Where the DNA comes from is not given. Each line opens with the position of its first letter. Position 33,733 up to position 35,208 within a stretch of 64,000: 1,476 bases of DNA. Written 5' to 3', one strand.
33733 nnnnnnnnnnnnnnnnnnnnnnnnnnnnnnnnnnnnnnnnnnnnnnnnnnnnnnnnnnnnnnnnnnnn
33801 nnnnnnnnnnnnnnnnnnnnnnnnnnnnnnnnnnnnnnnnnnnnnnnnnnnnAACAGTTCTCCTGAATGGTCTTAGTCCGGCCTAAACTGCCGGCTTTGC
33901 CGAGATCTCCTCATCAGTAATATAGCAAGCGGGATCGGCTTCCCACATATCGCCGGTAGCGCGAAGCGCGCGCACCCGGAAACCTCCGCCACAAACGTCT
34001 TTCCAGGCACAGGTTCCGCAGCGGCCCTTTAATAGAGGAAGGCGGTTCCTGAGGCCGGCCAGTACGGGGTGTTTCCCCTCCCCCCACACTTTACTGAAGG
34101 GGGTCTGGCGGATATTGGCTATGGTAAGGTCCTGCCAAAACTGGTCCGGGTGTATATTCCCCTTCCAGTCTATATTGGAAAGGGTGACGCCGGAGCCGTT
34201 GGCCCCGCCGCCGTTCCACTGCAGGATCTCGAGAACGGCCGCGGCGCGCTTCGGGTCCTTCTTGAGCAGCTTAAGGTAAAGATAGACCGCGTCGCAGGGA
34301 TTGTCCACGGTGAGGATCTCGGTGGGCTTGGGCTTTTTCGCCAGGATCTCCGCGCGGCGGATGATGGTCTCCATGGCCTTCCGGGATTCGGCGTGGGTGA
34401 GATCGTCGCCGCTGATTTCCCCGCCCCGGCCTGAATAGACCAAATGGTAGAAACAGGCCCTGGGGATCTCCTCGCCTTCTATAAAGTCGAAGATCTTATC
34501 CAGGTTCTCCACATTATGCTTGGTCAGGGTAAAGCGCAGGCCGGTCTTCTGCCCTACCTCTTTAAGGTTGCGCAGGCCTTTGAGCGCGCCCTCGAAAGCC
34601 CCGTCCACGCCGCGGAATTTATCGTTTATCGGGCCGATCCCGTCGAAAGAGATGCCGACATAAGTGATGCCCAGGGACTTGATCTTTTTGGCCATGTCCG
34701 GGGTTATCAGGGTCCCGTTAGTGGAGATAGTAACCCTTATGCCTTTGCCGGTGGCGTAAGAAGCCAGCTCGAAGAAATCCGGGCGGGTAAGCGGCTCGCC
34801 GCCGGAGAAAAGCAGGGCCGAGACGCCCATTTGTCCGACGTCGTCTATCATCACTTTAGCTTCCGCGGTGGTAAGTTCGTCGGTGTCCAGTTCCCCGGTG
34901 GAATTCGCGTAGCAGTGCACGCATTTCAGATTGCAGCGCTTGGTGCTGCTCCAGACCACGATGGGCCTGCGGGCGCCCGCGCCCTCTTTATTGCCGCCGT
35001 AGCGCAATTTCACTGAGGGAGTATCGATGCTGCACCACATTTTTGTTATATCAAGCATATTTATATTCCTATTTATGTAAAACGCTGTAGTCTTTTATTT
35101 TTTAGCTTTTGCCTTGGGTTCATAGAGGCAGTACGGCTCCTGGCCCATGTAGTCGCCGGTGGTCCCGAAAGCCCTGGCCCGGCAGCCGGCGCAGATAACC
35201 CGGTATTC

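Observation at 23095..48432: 25 co-directional genes that together build, mature, export and wire c-type cytochromes from the quinone pool to the outer membrane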

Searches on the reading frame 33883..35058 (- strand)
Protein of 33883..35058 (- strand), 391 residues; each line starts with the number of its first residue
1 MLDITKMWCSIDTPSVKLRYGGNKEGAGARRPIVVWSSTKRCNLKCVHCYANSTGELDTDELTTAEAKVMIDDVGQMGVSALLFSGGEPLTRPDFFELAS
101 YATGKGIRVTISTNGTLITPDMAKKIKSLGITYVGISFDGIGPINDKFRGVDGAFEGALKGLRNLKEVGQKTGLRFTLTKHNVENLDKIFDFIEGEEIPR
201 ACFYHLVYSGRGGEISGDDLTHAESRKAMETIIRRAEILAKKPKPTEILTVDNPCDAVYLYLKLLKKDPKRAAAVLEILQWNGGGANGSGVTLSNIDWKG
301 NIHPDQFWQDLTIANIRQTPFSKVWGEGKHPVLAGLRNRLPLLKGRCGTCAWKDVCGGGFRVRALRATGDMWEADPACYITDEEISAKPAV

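Call 4: search_protein_families(library=pfam, proteins=[window:33883-35058:-])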
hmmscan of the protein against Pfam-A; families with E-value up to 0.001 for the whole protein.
window:33883-35058:- (391 aa): 2 families
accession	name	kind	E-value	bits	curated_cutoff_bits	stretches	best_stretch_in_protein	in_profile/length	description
PF04055.27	Radical_SAM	-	1.1e-29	104.1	29.5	1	37-193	2-166/166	Radical SAM superfamily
PF13353.11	Fer4_12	-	2.6e-08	34.7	22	1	25-119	2-95/137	4Fe-4S single cluster domain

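Call 15: search_protein_families(library=ncbifam, proteins=[window:33883-35058:-])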
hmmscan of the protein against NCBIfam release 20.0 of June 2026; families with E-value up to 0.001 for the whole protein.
window:33883-35058:- (391 aa): 76 families (the best 25 are shown)
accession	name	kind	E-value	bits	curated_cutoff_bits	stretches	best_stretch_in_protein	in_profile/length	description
TIGR04054.1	rSAM_NirJ1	equivalog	3.6e-153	509.8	650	1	3-385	2-387/387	putative heme d1 biosynthesis radical SAM protein NirJ1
TIGR04546.1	rSAM_ahbC_deAc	equivalog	4e-144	480.2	650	1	4-385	3-390/390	12,18-didecarboxysiroheme deacetylase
TIGR04051.1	rSAM_NirJ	equivalog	7.9e-115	383.6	515.45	1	31-385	1-353/354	heme d1 biosynthesis radical SAM protein NirJ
TIGR04347.1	pseudo_SAM_Halo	equivalog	6.5e-113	377.9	525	1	4-385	3-390/390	TIGR04347 family pseudo-SAM/SPASM protein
TIGR04545.1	rSAM_ahbD_hemeb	equivalog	1.3e-65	222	500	1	33-379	1-336/339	heme b synthase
TIGR04055.1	rSAM_NirJ2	equivalog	1.3e-60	205.7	500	2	33-246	1-214/326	putative heme d1 biosynthesis radical SAM protein NirJ2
TIGR04053.2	TIGR04053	equivalog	1.4e-58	198.9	395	1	32-379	7-363/366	TIGR04053 family radical SAM/SPASM domain-containing protein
TIGR04303.1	GeoRSP_rSAM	equivalog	7.5e-43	147.3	400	1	34-379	7-325/325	GeoRSP system radical SAM/SPASM protein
TIGR03962.1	mycofact_rSAM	equivalog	2.7e-40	138.6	265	1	31-237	10-217/339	mycofactocin radical SAM maturase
NF045574.1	sacti_mat_StsB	exception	7.8e-34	117.3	625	1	34-213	98-276/466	StsB family radical SAM/SPASM domain sactipeptide maturase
TIGR04251.1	SCM_rSAM_ScmF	equivalog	3e-32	112.4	400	1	38-378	10-339/353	SynChlorMet cassette radical SAM/SPASM protein ScmF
NF050035.1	rSAM_WgK_link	exception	4.1e-32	111.6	650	2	36-190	13-168/367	radical SAM/SPASM peptide maturase WgkB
TIGR04103.1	rSAM_nif11_3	equivalog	2.1e-29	102.4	725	1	33-361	6-326/412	nif11-class peptide radical SAM maturase 3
TIGR02109.1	PQQ_syn_pqqE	equivalog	4.1e-28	98.3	381.35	2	38-192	13-168/358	pyrroloquinoline quinone biosynthesis protein PqqE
TIGR04250.1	SCM_rSAM_ScmE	equivalog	7.9e-28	97.4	400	1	38-373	9-340/358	SynChlorMet cassette radical SAM/SPASM protein ScmE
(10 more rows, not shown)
